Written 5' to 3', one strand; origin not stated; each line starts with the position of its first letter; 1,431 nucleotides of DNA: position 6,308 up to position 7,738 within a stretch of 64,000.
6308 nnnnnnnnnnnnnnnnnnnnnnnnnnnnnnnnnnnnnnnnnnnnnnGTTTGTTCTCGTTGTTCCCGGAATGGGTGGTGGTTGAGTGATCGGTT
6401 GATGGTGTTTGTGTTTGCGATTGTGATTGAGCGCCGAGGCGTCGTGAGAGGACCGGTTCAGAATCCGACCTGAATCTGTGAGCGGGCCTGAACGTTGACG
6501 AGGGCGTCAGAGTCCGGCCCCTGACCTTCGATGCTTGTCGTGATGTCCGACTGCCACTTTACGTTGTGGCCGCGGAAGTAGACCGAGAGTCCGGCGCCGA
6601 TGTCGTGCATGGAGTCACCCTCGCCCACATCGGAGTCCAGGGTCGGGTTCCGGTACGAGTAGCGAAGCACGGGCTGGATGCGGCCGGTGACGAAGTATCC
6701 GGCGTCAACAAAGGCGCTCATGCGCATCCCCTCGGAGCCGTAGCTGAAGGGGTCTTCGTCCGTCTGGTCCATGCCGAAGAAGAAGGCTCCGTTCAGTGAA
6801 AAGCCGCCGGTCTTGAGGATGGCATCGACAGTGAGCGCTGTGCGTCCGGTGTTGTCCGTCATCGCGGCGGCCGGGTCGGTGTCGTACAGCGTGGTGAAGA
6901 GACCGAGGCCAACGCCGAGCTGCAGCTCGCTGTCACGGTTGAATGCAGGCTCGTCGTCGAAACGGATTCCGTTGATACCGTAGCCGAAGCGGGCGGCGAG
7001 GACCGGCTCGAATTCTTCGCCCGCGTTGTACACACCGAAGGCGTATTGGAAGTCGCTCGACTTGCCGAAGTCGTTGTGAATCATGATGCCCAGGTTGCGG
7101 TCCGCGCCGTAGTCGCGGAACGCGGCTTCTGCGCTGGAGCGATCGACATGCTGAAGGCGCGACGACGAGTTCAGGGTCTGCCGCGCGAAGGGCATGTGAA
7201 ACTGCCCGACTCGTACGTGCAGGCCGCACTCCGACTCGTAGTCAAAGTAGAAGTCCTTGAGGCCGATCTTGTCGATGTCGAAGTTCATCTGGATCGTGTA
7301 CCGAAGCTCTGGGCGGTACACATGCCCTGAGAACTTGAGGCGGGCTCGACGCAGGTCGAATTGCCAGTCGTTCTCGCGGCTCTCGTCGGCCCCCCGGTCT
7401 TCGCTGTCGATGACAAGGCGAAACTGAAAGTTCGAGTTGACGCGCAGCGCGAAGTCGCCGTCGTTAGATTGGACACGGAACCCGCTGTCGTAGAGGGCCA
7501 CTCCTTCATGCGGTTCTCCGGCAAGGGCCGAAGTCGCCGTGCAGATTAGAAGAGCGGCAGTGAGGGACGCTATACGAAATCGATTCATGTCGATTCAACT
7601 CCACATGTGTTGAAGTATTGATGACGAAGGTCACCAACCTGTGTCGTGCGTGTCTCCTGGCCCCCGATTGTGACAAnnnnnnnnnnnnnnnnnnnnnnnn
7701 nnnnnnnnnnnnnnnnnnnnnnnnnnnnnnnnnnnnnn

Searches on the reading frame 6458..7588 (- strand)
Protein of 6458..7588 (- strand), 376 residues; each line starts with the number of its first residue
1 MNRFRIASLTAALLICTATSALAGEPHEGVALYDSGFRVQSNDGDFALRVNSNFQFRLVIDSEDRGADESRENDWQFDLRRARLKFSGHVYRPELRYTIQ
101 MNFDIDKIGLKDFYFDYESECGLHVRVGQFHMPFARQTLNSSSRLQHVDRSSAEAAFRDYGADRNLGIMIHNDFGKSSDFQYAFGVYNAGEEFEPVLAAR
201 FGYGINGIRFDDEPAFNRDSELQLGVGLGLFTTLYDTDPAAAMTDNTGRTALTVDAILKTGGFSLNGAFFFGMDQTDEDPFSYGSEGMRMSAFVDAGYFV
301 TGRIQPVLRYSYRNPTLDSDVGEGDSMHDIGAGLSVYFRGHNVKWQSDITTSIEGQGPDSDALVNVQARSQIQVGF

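Call 7: search_protein_families(library=pfam, proteins=[window:6458-7588:-], max_evalue=0.01)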
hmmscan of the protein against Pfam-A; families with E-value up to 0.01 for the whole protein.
window:6458-7588:- (376 aa): 1 family
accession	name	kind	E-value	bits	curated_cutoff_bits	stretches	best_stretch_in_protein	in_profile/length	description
PF07396.17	Porin_O_P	-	2.4e-10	40.7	20.9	1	56-188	5-145/370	Phosphate-selective porin O and P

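Call 8: search_protein_families(library=ncbifam, proteins=[window:6458-7588:-], max_evalue=0.01)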
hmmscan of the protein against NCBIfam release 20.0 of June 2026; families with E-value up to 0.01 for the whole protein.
window:6458-7588:- (376 aa): 1 family
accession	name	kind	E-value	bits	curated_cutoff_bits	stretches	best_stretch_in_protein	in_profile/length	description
NF040900.1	porin_ExtI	equivalog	6.4e-08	31.8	150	1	12-189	15-191/403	selenite/tellurite reduction operon porin ExtI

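Call 71: find_related_loci(query=window:6458-7588:-, collection=metagenome_contigs, flank=6000)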
Query window:6458-7588:- (376 aa) in metagenome_contigs; peptide patterns used: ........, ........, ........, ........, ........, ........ (x = any residue, [..] = any of these).
45 stretches matched a pattern, but none encodes a relative of the query by tblastn (E <= 1e-3).
